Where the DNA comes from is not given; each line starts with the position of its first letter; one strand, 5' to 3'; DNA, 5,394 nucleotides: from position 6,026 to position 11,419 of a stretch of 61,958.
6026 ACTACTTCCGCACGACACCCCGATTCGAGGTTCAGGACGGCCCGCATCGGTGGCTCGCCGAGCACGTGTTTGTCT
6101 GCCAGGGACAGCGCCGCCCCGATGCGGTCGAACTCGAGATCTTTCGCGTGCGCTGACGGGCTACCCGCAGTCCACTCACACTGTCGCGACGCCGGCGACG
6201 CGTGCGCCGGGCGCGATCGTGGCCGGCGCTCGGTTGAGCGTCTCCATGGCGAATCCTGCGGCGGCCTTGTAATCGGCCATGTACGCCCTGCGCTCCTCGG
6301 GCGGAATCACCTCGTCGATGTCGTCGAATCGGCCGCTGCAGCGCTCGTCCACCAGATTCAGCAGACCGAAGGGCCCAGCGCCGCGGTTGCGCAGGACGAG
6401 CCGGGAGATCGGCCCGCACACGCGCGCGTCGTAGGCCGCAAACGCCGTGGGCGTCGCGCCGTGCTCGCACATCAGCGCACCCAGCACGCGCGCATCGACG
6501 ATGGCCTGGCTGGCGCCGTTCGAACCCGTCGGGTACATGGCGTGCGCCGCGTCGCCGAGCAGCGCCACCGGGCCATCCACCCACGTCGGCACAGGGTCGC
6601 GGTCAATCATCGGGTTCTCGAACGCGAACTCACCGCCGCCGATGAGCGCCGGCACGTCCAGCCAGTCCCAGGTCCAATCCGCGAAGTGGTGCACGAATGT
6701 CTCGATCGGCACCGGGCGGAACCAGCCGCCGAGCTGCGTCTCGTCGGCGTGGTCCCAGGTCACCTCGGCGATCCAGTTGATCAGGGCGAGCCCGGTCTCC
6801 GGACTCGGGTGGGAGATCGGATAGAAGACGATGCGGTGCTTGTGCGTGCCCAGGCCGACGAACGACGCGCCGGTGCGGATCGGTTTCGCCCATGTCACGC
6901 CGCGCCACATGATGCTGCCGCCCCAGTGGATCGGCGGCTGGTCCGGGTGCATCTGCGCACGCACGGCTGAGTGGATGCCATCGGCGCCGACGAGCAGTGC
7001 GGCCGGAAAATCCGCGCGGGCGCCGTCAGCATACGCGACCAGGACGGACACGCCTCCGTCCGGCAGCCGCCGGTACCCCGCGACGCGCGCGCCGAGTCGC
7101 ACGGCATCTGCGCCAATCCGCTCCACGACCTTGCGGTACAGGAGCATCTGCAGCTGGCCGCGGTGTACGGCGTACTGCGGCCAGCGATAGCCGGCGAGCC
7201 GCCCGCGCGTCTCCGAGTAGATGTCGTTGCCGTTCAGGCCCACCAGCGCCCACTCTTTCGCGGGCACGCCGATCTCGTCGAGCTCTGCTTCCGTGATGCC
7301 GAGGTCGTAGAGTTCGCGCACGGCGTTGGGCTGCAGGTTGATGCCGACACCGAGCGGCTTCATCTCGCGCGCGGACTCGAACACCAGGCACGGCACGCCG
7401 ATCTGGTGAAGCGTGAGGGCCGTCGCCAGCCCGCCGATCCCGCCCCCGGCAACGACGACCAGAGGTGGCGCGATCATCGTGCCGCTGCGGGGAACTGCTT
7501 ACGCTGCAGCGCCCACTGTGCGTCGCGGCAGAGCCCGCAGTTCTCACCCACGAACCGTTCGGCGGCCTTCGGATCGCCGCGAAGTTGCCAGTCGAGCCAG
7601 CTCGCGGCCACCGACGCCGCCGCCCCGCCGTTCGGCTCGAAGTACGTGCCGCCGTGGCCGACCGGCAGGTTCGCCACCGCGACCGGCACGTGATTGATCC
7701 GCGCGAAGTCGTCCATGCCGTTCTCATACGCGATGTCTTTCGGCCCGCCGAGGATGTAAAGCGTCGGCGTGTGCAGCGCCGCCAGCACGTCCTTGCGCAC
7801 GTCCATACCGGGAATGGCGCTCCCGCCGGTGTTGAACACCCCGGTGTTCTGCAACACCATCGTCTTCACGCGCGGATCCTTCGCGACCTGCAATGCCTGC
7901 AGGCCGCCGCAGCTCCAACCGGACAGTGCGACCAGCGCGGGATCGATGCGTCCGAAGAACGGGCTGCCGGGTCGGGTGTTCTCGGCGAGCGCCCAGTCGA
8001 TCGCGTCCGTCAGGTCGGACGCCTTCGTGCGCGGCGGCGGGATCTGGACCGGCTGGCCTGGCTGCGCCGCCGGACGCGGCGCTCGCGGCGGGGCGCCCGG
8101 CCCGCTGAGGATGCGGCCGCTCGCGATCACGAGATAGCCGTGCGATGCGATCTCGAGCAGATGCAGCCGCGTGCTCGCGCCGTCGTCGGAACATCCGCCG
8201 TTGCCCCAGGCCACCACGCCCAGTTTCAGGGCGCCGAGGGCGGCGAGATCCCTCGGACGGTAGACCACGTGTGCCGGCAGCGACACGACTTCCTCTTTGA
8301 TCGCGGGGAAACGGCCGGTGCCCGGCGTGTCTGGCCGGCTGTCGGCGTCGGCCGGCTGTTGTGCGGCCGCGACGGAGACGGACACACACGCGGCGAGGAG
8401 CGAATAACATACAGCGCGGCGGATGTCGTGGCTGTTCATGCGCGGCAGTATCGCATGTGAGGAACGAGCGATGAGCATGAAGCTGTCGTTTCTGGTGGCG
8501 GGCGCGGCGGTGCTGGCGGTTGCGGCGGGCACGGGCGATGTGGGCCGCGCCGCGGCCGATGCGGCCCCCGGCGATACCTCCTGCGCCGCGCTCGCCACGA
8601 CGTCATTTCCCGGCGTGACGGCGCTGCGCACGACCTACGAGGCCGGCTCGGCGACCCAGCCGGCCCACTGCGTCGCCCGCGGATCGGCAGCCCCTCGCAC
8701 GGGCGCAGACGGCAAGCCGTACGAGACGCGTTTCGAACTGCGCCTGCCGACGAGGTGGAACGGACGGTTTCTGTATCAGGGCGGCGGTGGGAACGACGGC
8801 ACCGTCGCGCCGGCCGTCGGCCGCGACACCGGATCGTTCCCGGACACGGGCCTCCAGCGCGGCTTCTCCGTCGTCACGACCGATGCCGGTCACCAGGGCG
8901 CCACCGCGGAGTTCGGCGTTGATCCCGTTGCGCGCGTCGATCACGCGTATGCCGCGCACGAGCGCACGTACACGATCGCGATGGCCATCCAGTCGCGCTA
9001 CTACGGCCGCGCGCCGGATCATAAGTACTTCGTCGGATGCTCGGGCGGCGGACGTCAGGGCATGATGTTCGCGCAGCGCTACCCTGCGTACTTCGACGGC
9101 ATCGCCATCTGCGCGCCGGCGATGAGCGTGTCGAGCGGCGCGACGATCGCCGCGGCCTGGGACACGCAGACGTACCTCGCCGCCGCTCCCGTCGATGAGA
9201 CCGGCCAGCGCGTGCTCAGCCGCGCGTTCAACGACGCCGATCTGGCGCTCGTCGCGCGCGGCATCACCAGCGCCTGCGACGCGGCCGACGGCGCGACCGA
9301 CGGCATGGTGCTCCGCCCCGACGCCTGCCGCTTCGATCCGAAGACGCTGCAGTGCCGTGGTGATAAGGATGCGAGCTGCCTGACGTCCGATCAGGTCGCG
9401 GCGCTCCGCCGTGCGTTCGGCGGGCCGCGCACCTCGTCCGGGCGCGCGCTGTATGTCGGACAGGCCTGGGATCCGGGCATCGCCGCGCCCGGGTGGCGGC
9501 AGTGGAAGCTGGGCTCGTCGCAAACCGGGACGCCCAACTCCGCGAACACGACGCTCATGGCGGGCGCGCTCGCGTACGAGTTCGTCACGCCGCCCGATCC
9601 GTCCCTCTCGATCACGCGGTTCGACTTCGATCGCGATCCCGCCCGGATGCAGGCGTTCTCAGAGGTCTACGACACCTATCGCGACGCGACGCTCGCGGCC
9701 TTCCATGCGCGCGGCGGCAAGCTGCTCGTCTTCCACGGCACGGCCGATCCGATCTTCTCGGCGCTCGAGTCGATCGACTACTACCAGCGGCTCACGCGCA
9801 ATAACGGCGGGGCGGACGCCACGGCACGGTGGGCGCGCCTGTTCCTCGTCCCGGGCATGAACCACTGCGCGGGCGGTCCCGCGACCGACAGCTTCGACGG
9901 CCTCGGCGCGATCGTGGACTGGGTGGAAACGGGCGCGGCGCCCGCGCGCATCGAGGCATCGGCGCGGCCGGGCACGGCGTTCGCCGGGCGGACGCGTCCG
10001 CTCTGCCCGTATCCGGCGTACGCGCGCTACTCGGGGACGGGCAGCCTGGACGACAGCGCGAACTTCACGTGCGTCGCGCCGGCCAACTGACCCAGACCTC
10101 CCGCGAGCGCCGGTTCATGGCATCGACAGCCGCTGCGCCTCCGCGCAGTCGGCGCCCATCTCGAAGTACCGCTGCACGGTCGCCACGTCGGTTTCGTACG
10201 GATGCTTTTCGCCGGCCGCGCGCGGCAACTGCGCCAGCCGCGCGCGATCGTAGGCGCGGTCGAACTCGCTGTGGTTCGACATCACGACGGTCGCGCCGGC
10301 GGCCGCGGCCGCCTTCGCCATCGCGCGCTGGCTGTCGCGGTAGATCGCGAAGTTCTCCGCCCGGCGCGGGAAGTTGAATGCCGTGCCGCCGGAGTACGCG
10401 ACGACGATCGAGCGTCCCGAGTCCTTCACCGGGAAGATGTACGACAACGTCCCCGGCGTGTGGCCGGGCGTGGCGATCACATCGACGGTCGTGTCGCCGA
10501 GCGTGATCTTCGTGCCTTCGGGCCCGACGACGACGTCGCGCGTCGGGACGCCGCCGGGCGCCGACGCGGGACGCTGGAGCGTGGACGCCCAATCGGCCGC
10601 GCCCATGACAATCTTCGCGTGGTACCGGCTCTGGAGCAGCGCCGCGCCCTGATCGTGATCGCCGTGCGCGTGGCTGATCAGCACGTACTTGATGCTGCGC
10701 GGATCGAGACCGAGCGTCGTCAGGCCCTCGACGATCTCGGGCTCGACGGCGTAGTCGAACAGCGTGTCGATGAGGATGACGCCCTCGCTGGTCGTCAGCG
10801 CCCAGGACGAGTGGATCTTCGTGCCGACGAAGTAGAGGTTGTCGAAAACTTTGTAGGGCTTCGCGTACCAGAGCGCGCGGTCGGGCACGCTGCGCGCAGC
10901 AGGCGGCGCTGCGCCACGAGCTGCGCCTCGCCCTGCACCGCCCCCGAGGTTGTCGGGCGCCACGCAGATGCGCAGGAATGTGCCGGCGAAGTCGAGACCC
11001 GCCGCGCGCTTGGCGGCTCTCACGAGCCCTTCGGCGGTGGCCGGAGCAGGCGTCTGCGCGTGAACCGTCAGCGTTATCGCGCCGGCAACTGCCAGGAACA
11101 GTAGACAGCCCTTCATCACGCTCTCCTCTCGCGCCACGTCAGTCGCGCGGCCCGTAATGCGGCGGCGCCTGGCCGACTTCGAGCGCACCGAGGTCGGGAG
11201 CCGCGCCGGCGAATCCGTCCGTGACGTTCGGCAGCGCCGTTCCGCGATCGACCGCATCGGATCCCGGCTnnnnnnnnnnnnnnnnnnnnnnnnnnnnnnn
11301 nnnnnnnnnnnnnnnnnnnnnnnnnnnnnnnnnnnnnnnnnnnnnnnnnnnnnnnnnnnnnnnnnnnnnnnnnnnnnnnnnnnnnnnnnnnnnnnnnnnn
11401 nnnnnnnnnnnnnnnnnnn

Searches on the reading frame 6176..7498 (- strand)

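Call 89: search_protein_families(library=pfam, proteins=[window:6176-7498:-], max_evalue=0.00001)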
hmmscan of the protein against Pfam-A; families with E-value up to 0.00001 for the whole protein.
window:6176-7498:- (440 aa): 1 family
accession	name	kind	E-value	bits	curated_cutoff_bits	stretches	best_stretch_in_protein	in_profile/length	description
PF01494.25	FAD_binding_3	-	2e-19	70.5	22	1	14-184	4-168/349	FAD binding domain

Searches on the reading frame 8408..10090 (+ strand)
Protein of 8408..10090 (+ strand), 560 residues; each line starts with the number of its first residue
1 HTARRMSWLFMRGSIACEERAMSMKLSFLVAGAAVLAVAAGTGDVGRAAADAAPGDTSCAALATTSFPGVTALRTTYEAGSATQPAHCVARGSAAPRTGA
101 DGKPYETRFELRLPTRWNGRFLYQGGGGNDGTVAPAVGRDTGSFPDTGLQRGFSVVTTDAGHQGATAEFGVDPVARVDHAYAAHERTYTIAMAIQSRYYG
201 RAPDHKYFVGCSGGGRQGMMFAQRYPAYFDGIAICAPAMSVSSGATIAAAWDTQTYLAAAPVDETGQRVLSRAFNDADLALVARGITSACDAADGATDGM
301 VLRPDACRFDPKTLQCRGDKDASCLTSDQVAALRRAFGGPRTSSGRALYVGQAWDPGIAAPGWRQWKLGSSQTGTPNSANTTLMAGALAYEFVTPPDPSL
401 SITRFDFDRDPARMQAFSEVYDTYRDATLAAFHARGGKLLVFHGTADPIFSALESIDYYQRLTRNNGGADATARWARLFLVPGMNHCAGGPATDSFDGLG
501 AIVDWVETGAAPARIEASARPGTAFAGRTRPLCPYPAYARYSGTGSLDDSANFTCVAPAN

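Call 89: search_protein_families(library=pfam, proteins=[window:8408-10090:+], max_evalue=0.00001)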
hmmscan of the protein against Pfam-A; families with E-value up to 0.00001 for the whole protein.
window:8408-10090:+ (560 aa): 3 families
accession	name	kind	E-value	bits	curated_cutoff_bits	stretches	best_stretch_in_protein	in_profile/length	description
PF07519.17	Tannase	-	5.2e-115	385.5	29.8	1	92-556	5-490/490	Tannase and feruloyl esterase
PF19878.5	DUF6351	-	4.1e-06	26.2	22.4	0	110-236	191-302/655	Tannase-like family of unknown function (DUF6351)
PF12146.15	Hydrolase_4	-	4.4e-06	26.6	27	0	151-245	30-117/239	Serine aminopeptidase, S33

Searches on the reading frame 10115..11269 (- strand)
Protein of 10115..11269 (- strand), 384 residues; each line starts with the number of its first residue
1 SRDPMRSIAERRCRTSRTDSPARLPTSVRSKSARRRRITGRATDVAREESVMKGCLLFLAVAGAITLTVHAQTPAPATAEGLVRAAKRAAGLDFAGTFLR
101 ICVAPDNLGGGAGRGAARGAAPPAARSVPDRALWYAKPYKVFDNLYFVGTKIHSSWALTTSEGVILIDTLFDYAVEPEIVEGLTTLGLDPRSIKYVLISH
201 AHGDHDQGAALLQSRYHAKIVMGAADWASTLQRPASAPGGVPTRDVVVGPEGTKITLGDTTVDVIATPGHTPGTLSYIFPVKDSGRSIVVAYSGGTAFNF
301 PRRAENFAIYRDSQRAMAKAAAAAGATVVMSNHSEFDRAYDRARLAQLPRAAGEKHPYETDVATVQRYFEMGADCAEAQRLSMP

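Call 89: search_protein_families(library=pfam, proteins=[window:10115-11269:-], max_evalue=0.00001)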
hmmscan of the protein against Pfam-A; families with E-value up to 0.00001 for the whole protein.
window:10115-11269:- (384 aa): 2 families
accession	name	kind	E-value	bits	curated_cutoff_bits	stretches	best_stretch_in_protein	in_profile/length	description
PF00753.33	Lactamase_B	-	9.5e-17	62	22.7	1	151-281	4-141/196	Metallo-beta-lactamase superfamily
PF12706.13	Lactamase_B_2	-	2.7e-09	37.4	27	1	165-298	3-145/200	Beta-lactamase superfamily domain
